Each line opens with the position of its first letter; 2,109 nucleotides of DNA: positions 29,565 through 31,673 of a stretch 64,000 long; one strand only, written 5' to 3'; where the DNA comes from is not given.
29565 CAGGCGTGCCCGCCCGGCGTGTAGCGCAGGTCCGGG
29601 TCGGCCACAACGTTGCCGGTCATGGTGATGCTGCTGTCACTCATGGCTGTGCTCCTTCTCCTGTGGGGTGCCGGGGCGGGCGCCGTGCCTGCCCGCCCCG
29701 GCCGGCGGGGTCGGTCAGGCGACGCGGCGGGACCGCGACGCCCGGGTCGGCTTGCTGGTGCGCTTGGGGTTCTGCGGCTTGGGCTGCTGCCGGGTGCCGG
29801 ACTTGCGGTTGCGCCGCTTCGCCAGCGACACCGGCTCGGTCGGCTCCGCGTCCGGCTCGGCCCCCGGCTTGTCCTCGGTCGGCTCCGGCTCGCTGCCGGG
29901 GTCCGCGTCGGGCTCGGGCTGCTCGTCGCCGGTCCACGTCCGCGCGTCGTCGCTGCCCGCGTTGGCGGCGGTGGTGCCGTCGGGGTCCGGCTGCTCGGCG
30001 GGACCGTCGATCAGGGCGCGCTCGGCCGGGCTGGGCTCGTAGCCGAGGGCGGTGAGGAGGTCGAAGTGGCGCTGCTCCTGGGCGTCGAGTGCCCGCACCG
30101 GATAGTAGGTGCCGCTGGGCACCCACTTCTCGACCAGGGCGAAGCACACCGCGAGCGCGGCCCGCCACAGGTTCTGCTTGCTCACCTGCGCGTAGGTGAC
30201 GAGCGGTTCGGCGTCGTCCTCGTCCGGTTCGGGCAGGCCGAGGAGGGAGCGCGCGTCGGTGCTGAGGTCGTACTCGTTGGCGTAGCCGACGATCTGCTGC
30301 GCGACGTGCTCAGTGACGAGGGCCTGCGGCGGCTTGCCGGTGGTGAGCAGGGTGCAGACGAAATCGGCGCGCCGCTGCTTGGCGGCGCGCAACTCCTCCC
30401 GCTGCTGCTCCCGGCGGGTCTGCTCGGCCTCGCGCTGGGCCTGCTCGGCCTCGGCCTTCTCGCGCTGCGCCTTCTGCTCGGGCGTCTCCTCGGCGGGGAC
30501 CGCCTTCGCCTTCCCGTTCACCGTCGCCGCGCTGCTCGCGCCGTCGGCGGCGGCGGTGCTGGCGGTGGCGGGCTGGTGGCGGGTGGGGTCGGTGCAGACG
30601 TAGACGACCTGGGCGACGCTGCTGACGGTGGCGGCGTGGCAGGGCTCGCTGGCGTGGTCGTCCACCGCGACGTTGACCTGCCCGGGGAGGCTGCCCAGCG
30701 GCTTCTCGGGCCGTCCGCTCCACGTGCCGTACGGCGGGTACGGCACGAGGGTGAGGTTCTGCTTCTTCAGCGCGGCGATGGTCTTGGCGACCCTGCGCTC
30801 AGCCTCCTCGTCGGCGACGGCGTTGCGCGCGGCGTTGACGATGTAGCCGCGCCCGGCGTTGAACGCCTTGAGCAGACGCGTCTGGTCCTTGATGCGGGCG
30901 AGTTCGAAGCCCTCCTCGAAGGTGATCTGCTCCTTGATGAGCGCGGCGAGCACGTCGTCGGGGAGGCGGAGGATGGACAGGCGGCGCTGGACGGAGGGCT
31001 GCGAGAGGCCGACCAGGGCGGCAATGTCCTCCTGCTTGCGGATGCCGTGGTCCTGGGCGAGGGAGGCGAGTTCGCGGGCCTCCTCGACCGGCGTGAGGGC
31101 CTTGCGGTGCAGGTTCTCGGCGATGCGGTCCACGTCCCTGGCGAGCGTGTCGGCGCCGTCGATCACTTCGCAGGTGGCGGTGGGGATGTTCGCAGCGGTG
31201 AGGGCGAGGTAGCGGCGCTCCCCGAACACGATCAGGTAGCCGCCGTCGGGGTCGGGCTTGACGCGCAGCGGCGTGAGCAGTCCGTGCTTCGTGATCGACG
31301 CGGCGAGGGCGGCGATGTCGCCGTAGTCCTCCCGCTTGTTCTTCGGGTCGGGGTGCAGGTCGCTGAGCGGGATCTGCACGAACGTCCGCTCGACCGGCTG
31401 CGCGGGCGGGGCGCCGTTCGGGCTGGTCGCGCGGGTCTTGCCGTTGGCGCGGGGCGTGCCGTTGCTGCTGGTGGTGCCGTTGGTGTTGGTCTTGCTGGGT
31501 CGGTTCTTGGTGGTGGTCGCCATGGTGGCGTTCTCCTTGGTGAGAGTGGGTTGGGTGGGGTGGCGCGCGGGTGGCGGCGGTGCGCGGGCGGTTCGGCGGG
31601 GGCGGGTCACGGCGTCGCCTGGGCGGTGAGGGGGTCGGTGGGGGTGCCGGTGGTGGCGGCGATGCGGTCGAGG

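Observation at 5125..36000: A 15-bp dyad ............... is scattered at intergenic sites across the conjugative element only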

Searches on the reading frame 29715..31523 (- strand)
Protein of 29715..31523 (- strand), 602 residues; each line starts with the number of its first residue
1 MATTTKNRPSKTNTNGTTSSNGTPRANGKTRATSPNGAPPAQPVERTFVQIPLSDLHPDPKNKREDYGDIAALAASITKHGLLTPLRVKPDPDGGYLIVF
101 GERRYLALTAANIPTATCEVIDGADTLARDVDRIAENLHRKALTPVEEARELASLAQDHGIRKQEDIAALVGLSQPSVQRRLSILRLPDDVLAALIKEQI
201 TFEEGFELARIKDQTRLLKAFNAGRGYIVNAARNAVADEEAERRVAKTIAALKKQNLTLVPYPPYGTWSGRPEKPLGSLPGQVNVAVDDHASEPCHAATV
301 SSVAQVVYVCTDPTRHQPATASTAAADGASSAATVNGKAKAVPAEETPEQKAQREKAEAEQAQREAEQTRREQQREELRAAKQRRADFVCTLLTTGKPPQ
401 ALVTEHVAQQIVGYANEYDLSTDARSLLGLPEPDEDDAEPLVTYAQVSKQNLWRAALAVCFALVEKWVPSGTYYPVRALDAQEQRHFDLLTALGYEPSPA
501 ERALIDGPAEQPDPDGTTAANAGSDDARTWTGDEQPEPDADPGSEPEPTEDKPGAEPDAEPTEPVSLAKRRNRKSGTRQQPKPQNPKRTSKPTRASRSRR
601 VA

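Call 13: search_protein_families(library=pfam, proteins=[window:29715-31523:-], max_evalue=0.01)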
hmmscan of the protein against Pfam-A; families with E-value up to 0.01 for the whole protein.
window:29715-31523:- (602 aa): 3 families
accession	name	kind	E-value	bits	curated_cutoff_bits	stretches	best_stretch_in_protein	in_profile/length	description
PF17762.8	HTH_ParB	-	2.4e-11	44.1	22.6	1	142-221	2-80/102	ParB HTH domain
PF02195.25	ParB_N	-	7.3e-09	36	26.3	1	49-130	4-87/95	ParB N-terminal domain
PF13404.12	HTH_AsnC-type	-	0.00078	19.6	27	1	155-185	12-41/42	AsnC-type helix-turn-helix domain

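Call 16: find_encoding_contigs(protein=window:29715-31523:-, flank=10000, max_places=10)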
Protein window:29715-31523:- (602 aa): 4 contigs read that carry it; 3 places shown.
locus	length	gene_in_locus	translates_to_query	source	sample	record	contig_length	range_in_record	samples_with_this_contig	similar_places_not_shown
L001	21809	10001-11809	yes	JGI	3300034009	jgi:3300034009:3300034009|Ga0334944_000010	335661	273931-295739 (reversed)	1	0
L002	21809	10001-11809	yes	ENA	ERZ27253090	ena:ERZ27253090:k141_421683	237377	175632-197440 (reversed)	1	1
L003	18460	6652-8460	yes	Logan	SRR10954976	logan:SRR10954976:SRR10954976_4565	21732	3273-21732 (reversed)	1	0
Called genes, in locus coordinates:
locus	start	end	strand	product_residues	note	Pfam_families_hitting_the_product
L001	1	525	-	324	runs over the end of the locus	-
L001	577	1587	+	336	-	PF10509:GalKase_gal_bdg, PF00288:GHMP_kinases_N, PF08544:GHMP_kinases_C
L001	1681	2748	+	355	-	PF01740:STAS (weak), PF13466:STAS_2 (weak), PF04542:Sigma70_r2, PF04539:Sigma70_r3, PF08281:Sigma70_r4_2, PF04545:Sigma70_r4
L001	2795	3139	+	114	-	PF13828:DUF4190 (weak)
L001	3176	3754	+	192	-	-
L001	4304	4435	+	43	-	-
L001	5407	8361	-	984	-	PF03704:BTAD (weak)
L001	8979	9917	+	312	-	PF08401:ArdcN, PF06114:Peptidase_M78 (weak)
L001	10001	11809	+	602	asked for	PF02195:ParB_N, PF17762:HTH_ParB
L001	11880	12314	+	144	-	PF00436:SSB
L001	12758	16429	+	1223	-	PF08751:TrwC, PF01443:Viral_helicase1 (weak), PF13245:AAA_19, PF13604:AAA_30, PF22232:TraI_hel_assoc_N (weak), PF18335:SH3_13 (weak), PF13538:UvrD_C_2 (weak)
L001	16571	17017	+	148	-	-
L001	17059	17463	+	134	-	-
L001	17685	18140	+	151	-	PF04542:Sigma70_r2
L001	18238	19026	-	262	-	-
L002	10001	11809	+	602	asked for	PF02195:ParB_N, PF17762:HTH_ParB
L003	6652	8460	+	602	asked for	PF02195:ParB_N, PF17762:HTH_ParB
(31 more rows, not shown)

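Call 17: find_homologous_proteins(query=window:29715-31523:-)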
Query window:29715-31523:- (602 aa): 11 proteins with E <= 0.001 among 8000 candidates.
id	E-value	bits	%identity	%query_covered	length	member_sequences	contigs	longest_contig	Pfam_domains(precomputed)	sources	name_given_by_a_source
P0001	0.0e+0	1323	100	100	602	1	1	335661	PF17762.9,PF02195.27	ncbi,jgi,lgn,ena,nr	ncbi:MAG TPA: ParB/RepB/Spo0J family partition protein [Mycobacteriales bacterium]|jgi:ParB/RepB/Spo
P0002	1.0e-153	531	52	90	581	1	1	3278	PF17762.9,PF02195.27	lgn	-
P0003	2.4e-50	190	34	78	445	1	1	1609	PF17762.9,PF08535.16,PF02195.27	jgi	jgi:ParB family chromosome partitioning protein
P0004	1.7e-49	187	34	79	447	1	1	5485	PF17762.9,PF08535.16,PF02195.27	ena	-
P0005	9.6e-13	66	41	21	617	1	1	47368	PF17762.9,PF02195.27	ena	-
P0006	4.5e-9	54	34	27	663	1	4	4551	PF01624.26,PF17762.9,PF02195.27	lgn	-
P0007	5.8e-7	47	33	23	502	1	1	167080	PF17762.9,PF02195.27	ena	-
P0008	1.0e-6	46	27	31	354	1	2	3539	PF17762.9,PF02195.27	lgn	-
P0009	4.2e-6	44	33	25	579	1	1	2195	PF17762.9,PF02195.27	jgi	jgi:ParB/RepB/Spo0J family partition protein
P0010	3.3e-5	41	33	27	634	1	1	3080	PF17762.9,PF02195.27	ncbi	-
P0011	4.2e-4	38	37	25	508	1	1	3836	PF02195.27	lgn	-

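Call 37: find_encoding_contigs(protein=P0002, flank=10000, max_places=2)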
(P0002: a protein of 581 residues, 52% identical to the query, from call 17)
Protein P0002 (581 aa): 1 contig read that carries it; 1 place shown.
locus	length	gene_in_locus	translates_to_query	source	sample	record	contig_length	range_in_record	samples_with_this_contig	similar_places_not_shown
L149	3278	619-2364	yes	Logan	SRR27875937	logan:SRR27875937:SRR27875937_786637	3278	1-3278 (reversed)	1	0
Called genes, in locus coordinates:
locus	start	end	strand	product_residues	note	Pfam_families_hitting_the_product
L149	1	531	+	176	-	?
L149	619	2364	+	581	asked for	PF02195:ParB_N, PF17762:HTH_ParB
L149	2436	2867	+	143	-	PF00436:SSB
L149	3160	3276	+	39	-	?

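Call 38: find_encoding_contigs(protein=P0004, flank=10000, max_places=2)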
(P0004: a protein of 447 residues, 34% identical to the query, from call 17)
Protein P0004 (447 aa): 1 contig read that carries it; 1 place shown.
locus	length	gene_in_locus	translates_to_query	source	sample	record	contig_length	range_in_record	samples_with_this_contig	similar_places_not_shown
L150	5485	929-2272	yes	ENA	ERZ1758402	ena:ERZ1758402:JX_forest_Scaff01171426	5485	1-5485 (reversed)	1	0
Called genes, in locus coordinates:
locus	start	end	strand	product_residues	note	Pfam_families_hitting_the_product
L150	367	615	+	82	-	-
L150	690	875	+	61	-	-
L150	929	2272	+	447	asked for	PF02195:ParB_N, PF17762:HTH_ParB, PF08535:KorB (weak)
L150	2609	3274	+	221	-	-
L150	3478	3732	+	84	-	-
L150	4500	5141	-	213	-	-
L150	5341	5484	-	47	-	?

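Call 39: find_encoding_contigs(protein=P0005, flank=10000, max_places=2)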
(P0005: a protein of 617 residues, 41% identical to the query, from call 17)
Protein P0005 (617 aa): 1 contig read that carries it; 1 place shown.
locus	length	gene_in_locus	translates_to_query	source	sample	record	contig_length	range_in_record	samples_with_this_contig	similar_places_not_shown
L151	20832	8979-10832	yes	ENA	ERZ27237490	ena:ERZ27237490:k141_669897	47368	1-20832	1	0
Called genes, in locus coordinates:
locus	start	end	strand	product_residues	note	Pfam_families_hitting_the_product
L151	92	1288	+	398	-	PF12705:PDDEXK_1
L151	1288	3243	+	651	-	PF02463:SMC_N, PF13476:AAA_23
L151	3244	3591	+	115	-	-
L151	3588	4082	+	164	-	PF05866:RusA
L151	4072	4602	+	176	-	-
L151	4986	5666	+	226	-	-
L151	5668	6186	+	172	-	-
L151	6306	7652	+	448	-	-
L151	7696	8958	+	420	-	PF00772:DnaB, PF03796:DnaB_C, PF06745:ATPase, PF13481:AAA_25, PF23442:DUF7125 (weak)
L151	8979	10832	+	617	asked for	PF02195:ParB_N, PF17762:HTH_ParB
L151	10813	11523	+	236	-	-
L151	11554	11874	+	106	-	-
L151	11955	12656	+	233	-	PF01170:UPF0020 (faint), PF01555:N6_N4_Mtase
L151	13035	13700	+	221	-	-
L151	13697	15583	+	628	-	-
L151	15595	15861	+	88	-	-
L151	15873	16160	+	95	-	-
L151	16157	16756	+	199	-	-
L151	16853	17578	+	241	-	-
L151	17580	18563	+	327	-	-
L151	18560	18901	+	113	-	-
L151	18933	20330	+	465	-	-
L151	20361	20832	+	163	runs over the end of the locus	-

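Call 51: search_solved_structures(query=window:29715-31523:-, max_evalue=1, show_alignments=2)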
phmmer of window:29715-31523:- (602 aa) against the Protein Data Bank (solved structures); distinct sequences matched with E-value up to 1: 19.
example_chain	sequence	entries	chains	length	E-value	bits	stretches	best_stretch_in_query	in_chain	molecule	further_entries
1vz0_A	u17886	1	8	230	8.5e-21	77.7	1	48-217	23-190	Chromosome-partitioning protein Spo0J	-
6sdk_A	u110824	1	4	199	2e-19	73.2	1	47-217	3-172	Stage 0 sporulation protein J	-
7nfu_A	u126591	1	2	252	2e-16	63.3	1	50-221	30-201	Nucleoid occlusion protein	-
7ng0_A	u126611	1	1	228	2.4e-16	63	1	51-222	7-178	Nucleoid occlusion protein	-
6t1f_A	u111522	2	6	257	7.8e-16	61.3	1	48-224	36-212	Chromosome-partitioning protein ParB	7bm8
4umk_A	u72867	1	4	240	8.4e-15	57.9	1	48-206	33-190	PROBABLE CHROMOSOME-PARTITIONING PROTEIN PARB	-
7ol9_A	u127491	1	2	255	1.5e-14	57.1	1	47-212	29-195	Nucleoid occlusion protein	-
7bnk_A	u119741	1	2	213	8.5e-14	54.6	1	49-196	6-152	ParB family protein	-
7bnr_A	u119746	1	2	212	1.6e-13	53.7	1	49-196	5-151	ParB family protein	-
7o0n_A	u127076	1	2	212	6e-13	51.8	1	49-196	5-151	ParB family protein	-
8qa8_A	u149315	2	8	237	2.1e-06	30.2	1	68-194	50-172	Transcriptional repressor protein KorB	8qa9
6y93_A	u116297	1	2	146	3.1e-05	26.4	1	134-212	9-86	Nucleoid occlusion protein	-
6s6h_A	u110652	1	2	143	0.00024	23.4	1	134-224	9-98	Chromosome-partitioning protein ParB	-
6ryk_A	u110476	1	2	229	0.0011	21.3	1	46-109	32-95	ParB-like nuclease domain protein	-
6ky4_A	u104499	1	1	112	0.014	17.5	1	44-135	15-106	Sulfiredoxin, chloroplastic/mitochondrial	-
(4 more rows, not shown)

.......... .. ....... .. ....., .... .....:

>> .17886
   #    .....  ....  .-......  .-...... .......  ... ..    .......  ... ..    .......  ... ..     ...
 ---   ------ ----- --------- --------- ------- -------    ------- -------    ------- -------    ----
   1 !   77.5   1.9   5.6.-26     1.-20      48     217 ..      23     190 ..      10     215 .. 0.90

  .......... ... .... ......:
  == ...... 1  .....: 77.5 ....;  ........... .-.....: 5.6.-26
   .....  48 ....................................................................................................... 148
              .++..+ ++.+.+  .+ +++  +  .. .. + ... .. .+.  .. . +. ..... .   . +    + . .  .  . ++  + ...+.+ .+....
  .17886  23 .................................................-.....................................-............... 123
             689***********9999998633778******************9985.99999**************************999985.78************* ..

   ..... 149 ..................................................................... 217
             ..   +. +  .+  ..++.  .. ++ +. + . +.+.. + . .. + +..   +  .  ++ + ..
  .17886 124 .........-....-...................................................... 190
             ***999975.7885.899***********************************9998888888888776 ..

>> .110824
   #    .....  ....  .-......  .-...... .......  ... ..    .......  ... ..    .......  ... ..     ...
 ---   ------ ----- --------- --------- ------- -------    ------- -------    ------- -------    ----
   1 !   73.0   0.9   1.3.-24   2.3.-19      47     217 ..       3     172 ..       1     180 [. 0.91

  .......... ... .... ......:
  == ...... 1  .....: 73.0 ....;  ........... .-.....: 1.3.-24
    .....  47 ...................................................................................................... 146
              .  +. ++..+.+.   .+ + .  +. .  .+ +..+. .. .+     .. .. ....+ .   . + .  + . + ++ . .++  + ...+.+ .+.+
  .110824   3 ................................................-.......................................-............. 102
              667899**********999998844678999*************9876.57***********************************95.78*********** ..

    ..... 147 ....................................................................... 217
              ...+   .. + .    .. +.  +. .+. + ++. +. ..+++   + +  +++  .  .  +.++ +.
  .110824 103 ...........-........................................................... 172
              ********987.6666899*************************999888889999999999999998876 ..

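Call 52: search_protein_families(library=ncbifam, proteins=[window:29715-31523:-], max_evalue=0.01)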
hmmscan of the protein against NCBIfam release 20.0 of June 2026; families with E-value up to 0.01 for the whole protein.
window:29715-31523:- (602 aa): 5 families
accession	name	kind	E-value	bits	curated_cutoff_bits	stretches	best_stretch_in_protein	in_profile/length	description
TIGR00180.1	parB_part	domain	2.8e-25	89.2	58.45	1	45-199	2-160/186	ParB/RepB/Spo0J family partition protein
TIGR04285.1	nucleoid_noc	exception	5.8e-25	88.1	315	1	49-222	3-175/255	nucleoid occlusion protein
TIGR03734.1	PRTRC_parB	hypoth_equivalog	6.2e-17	61.3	278.6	1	64-202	11-151/555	PRTRC system ParB family protein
TIGR03454.1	partition_RepB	equivalog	3.1e-08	33.4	201.5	1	68-194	86-211/325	plasmid partitioning protein RepB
NF010440.0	PRK13866.1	equivalog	1.5e-05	24.3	522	1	71-172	91-191/336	plasmid partitioning protein RepB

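Call 79: search_dna_similar(query=window:29715-31523:-, collection=plasmids, mode=protein, max_rows=25, max_evalue=1e-8)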
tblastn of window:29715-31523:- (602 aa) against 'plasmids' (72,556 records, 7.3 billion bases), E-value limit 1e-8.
Records with a match: 659; places in all: 678; records where one place covers at least 80% of the query: 0.
Best place of each record, by identity: <60% 659.
By first word of the organism name: Acinetobacter 227; Ralstonia 136; Azospirillum 48; Thermus 30; Aeromonas 21; Sphingobium 14; Acetobacter 14; Pseudomonas 13; Streptomyces 12; Roseomonas 8; and 80 more.
By predicted mobility (MOB-suite, as given by PLSDB): conjugative 289; non-mobilizable 219; mobilizable 151.
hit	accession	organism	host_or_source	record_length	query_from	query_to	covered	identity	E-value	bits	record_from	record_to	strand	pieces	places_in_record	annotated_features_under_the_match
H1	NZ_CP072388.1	Cellulosimicrobium cellulans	Homo sapiens,whole organism,human oral ...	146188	57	316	43%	27.7%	2e-9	69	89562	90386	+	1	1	ParB/RepB/Spo0J family partition protein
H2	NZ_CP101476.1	Cellulosimicrobium cellulans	water,poultry farm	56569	57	316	43%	27.2%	6e-10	70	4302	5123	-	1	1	ParB N-terminal domain-containing protein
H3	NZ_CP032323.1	Azospirillum argentinense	soil sample,Agricultural field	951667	50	215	28%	39.6%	3e-14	84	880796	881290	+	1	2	ParB/RepB/Spo0J family partition protein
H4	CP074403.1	Nocardiopsis eucommiae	Whole organism,soil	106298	34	217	31%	35.6%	2e-9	89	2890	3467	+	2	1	ParB/RepB/Spo0J family partition protein | ParB N-terminal domain-containing protein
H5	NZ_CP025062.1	Roseomonas mucosa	Homo sapiens,Clinical, healthy, human ...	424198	1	211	35%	30.9%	7e-10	70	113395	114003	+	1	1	ParB/RepB/Spo0J family partition protein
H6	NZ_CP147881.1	Roseomonas mucosa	cell culture,Styx glacier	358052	1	211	35%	30.9%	1e-9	69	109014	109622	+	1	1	ParB/RepB/Spo0J family partition protein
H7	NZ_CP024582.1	Roseomonas sp. FDAARGOS_362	Homo sapiens,peripheral Blood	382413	1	211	35%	30.9%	1e-9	69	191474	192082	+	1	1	ParB/RepB/Spo0J family partition protein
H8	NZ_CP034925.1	Roseomonas mucosa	Homo sapiens,tissue sample,Clinical, ...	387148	1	211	35%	30.9%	1e-9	69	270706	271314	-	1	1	ParB/RepB/Spo0J family partition protein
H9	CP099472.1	Roseomonas mucosa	Human skin,single cell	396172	1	211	35%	30.9%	1e-9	69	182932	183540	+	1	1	ParB/RepB/Spo0J family partition protein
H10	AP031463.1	Roseomonas mucosa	Homo sapiens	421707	1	211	35%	30.9%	1e-9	69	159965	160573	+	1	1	hypothetical protein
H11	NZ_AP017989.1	Aminobacter sp. SS-2016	Lotus japoicus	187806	24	204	30%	35.6%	1e-10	73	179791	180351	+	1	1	ParB/RepB/Spo0J family partition protein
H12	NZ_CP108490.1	Streptomyces sp. NBC_01244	-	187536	72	316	41%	26.0%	2e-9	69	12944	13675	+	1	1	ParB/RepB/Spo0J family partition protein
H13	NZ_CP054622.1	Azospirillum oryzae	cell culture,soil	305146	50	222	29%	36.8%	7e-18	96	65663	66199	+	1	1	ParB/RepB/Spo0J family partition protein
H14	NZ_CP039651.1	Azospirillum sp. TSA2s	Soil,rice paddy soil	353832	50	222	29%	36.8%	7e-18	96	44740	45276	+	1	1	ParB/RepB/Spo0J family partition protein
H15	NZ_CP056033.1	Spirosoma sp. KUDC1026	Campeiostachys tsukushiensis,cell ...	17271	27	221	32%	32.2%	3e-10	71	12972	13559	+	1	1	ParB/RepB/Spo0J family partition protein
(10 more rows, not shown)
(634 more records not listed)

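Call 99: predict_structure(alignment_id=A3)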
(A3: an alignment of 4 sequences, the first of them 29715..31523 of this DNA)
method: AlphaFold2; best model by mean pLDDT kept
length: 602 residues; sequences in the alignment: 4
mean_pLDDT: 58.8   pTM: 0.32
mean pLDDT of the five models: 58.8, 55.3, 55.2, 51.9, 46.5
residues with pLDDT >= 90: 1; 70-90: 242; 50-70: 134; < 50: 225
segments of 3 or more residues with pLDDT < 50: 1-45, 65-67, 261-293, 297-307, 315-343, 471-475, 509-602
pLDDT, mean of each block of 10 residues (from residue 1): 28 29 30 31 53 72 54 69 59 64 72 71 58 68 80 81 77 81 88 86 87 84 76 79 67 60 41 40 39 48 47 45 29 32 59 82 81 79 79 63 66 70 78 63 81 81 71 52 70 78 65 39 30 31 35 33 31 29 32 31 35
secondary structure, 60 per line:
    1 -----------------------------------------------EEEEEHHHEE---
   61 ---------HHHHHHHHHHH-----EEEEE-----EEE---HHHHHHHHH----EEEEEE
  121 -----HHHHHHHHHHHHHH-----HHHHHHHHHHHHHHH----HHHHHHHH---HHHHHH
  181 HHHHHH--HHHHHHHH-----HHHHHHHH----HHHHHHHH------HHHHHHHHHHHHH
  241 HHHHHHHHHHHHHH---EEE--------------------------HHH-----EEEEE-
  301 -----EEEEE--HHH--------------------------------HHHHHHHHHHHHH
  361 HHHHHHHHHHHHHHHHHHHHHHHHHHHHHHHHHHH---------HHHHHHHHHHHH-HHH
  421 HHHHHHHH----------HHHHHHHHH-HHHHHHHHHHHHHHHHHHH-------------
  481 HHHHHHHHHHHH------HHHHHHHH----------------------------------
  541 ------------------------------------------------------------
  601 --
elements in order: E48-52 H70-80 E86-90 E96-98 H102-110 E115-120 H126-139 H145-159 H164-171 H175-186 H189-196 H202-209 H214-221 H228-254 E258-260 E295-299 E306-310 H348-395 H405-416 H418-428 H439-447 H449-467 H481-492 H499-506
